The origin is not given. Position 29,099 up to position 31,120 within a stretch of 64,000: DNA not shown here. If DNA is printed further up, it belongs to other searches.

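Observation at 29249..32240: Low-GC two-gene islet at tRNA-Leu: TM/coiled-coil DUF4041-T5orf172 protein plus coiled-coil partner (candidate defence or mobile module)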

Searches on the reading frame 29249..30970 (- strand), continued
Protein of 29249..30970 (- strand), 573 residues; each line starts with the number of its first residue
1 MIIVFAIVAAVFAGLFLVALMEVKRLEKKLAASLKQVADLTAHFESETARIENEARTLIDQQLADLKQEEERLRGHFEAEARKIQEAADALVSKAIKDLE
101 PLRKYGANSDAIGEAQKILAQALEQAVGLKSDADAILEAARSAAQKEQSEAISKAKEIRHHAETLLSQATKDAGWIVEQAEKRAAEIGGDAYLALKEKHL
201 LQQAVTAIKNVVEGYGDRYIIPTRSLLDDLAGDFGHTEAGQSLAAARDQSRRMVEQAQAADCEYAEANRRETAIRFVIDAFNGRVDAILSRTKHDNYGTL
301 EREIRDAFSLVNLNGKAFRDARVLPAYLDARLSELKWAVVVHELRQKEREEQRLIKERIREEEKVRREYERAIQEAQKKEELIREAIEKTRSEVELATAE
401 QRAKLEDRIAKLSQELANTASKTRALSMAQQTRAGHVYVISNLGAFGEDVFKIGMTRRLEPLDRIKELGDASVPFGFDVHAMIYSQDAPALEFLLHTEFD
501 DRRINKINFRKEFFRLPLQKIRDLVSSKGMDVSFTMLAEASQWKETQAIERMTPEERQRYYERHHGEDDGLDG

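Call 79: search_dna_similar(query=window:29249-30970:-, collection=plasmids, mode=protein, max_evalue=1e-20, max_rows=40, rows=spread)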
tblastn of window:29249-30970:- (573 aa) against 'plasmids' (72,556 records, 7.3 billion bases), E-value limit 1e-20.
Records with a match: 196; places in all: 198; records where one place covers at least 80% of the query: 3.
Best place of each record, by identity: 60-80% 2; <60% 194.
By first word of the organism name: Klebsiella 112; Pantoea 10; Bacillus 8; Salmonella 7; Clostridium 6; Leptospira 6; Yersinia 6; Rhodococcus 4; Streptomyces 4; Kocuria 3; and 28 more.
By predicted mobility (MOB-suite, as given by PLSDB): non-mobilizable 172; mobilizable 13; conjugative 11.
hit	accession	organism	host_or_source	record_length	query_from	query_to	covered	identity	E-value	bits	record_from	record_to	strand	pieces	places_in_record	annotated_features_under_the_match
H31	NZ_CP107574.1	Pantoea dispersa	Spermacoce stricta,Pure ...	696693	73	550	83%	49.3%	1e-120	399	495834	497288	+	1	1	DUF4041 domain-containing protein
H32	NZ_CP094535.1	Hymenobacter monticola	Single cell,a pond on the Huanglong ...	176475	237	549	55%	44.9%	3e-55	209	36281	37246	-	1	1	DUF4041 domain-containing protein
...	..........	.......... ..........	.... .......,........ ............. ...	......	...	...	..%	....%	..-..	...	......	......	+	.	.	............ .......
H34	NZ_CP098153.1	Klebsiella pneumoniae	Canis lupus familiaris,Rectal swab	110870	265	551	50%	46.1%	1e-46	184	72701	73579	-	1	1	DUF4041 domain-containing protein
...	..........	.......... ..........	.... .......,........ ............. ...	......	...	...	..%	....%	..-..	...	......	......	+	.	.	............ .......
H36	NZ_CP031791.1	Klebsiella pneumoniae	Homo sapiens,rectal swab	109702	265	551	50%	46.1%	1e-46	183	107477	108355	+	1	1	DUF4041 domain-containing protein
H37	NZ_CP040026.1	Klebsiella pneumoniae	Homo sapiens,blood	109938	265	551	50%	46.1%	1e-46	183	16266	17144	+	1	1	DUF4041 domain-containing protein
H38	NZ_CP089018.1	Klebsiella pneumoniae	Homo sapiens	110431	265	551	50%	46.1%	1e-46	183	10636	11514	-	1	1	DUF4041 domain-containing protein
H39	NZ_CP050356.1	Klebsiella pneumoniae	Homo sapiens,sputum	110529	265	551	50%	46.1%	1e-46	183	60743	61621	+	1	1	DUF4041 domain-containing protein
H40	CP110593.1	Klebsiella pneumoniae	Homo sapiens,wound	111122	265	551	50%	46.1%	1e-46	183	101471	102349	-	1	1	DUF4041 domain-containing protein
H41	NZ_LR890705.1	Klebsiella pneumoniae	Homo sapiens,wound swab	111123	265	551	50%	46.1%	1e-46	183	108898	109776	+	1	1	DUF4041 domain-containing protein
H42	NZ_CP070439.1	Klebsiella pneumoniae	Homo sapiens,blood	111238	265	551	50%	46.1%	1e-46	183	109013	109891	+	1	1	DUF4041 domain-containing protein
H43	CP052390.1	Klebsiella pneumoniae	Homo sapiens,blood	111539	265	551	50%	46.1%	1e-46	183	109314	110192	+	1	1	DUF4041 domain-containing protein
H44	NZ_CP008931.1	Klebsiella pneumoniae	Homo sapiens,blood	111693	265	551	50%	46.1%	1e-46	183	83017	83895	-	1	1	DUF4041 domain-containing protein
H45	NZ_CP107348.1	Klebsiella pneumoniae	Homo sapiens,sputum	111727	265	551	50%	46.1%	1e-46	183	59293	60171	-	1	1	DUF4041 domain-containing protein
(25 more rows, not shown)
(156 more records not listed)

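Call 80: get_annotated_region(hit=H31, flank=4000)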
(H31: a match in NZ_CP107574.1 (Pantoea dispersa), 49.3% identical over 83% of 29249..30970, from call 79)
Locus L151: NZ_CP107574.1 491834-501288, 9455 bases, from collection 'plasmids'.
description: Pantoea dispersa strain JL.02bL plasmid pJL.02bL, complete sequence
organism: Pantoea dispersa (NCBI taxid 59814)
taxonomy: Bacteria; Pseudomonadota; Gammaproteobacteria; Enterobacterales; Erwiniaceae; Pantoea; Pantoea dispersa
host: -; source: Spermacoce stricta,Pure isolate,rhizosphere; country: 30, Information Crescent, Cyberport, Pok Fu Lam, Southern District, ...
typing (MOB-suite, as given by PLSDB): non-mobilizable; replicon rep_cluster_1232
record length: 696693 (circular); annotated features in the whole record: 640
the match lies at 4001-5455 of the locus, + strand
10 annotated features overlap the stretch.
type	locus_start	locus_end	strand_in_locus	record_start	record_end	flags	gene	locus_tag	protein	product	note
CDS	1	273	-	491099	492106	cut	-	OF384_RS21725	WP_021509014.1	alpha/beta hydrolase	-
CDS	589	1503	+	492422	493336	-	yddG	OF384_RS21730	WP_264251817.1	aromatic amino acid DMT transporter YddG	-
CDS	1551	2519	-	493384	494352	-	-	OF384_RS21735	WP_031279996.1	AraC family transcriptional regulator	-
CDS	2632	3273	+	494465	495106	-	-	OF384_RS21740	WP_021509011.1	HD domain-containing protein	-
CDS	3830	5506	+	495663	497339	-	-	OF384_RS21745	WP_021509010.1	DUF4041 domain-containing protein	-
CDS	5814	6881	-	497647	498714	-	-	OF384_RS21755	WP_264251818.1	mechanosensitive ion channel family protein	-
CDS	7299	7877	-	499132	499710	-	-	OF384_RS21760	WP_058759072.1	YceI family protein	-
CDS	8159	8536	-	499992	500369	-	-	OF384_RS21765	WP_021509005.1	helix-turn-helix domain-containing protein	-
CDS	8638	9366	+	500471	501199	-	-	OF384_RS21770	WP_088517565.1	3-oxoacyl-ACP reductase family protein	-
CDS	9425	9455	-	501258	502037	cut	-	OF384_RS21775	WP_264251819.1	MipA/OmpV family protein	-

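Call 81: get_annotated_region(hit=H32, flank=4000)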
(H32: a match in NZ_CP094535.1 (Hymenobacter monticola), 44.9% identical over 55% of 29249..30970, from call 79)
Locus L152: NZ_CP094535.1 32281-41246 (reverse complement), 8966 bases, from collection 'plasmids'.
description: Hymenobacter monticola strain KACC 22596 plasmid unnamed1, complete sequence
organism: Hymenobacter monticola (NCBI taxid 1705399)
taxonomy: Bacteria; Bacteroidota; Cytophagia; Cytophagales; Hymenobacteraceae; Hymenobacter; Hymenobacter monticola
host: -; source: Single cell,a pond on the Huanglong mountain; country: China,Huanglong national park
typing (MOB-suite, as given by PLSDB): non-mobilizable
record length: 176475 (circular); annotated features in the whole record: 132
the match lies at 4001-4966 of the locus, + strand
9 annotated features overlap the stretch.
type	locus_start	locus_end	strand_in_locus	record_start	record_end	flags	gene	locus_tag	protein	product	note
CDS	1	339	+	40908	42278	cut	qatC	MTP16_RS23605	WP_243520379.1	Qat anti-phage system QueC-like protein QatC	GO:0051607 - defense response to virus [Evidence IEA]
CDS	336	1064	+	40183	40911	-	qatD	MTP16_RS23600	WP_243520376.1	Qat anti-phage system TatD family nuclease QatD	GO:0051607 - defense response to virus [Evidence IEA]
CDS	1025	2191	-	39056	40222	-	-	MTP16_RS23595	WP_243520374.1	RNA-binding domain-containing protein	-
CDS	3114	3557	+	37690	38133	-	-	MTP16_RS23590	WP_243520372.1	tellurite resistance TerB family protein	-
CDS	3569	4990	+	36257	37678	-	-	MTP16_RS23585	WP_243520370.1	DUF4041 domain-containing protein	-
CDS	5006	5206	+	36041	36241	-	-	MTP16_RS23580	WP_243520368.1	hypothetical protein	-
CDS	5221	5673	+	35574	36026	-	-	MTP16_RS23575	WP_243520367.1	hypothetical protein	-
CDS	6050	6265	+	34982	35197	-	-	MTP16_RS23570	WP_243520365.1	SH3 domain-containing protein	-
CDS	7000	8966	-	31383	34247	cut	-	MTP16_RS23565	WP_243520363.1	CehA/McbA family metallohydrolase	-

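Call 85: find_encoding_contigs(protein=P0121, flank=3000, max_places=4)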
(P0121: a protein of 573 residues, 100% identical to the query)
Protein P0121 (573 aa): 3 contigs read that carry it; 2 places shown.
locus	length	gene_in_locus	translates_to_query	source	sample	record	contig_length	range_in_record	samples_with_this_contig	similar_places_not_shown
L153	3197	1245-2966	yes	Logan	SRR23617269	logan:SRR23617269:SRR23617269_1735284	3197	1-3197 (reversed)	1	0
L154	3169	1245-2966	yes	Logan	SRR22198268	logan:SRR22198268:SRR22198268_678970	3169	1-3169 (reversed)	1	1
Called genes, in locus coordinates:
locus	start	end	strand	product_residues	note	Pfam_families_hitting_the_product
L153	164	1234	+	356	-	-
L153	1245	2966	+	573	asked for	PF13250:SNIPE, PF10544:T5orf172, PF13455:MUG113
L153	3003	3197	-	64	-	?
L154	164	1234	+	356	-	-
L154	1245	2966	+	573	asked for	PF13250:SNIPE, PF10544:T5orf172, PF13455:MUG113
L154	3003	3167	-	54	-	?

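Call 86: list_cluster_members(proteins=[P0121, P0001])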
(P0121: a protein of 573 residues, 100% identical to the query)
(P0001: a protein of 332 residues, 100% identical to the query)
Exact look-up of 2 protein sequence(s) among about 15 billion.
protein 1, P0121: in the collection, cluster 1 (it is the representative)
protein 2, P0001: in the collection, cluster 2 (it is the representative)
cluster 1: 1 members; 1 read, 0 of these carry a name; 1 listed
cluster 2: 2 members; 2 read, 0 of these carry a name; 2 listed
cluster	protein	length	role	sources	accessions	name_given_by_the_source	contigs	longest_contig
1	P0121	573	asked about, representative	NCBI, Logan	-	-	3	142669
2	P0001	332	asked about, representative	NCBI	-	-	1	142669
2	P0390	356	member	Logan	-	-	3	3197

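Call 105: predict_structure(alignment_id=A3)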
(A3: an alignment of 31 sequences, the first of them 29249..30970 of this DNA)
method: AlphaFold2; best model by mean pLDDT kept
length: 573 residues; sequences in the alignment: 31
mean_pLDDT: 64.3   pTM: 0.27
mean pLDDT of the five models: 64.3, 60.8, 59.8, 58.8, 57.4
residues with pLDDT >= 90: 0; 70-90: 285; 50-70: 147; < 50: 141
segments of 3 or more residues with pLDDT < 50: 105-109, 187-202, 204-228, 257-324, 427-431, 538-540, 566-573
pLDDT, mean of each block of 10 residues (from residue 1): 82 85 78 74 73 73 75 75 75 68 48 61 75 78 79 79 73 60 50 44 42 29 42 53 57 48 37 43 38 38 47 44 49 54 65 70 69 77 84 81 83 80 55 73 67 80 75 64 80 84 68 79 80 54 55 73 53 34
secondary structure, 60 per line:
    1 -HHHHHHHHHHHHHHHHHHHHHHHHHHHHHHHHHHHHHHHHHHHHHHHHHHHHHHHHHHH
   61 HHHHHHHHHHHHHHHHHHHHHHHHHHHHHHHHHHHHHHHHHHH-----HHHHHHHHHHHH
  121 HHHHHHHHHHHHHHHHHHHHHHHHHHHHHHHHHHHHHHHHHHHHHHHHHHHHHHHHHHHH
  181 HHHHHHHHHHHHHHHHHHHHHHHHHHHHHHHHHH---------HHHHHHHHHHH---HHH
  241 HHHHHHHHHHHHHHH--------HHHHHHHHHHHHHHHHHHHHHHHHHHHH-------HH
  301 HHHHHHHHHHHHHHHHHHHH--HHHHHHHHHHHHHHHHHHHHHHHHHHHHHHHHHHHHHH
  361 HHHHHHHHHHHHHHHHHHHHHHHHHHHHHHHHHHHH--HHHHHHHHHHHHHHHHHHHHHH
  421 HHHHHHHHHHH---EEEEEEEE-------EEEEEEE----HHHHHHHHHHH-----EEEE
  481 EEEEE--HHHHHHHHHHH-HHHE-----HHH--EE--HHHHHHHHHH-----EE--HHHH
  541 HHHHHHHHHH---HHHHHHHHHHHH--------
elements in order: H2-103 H109-214 H224-234 H238-255 H264-291 H299-320 H323-396 H399-431 E435-442 E450-456 H461-471 E477-485 H488-498 H518-527 H537-550 H554-565
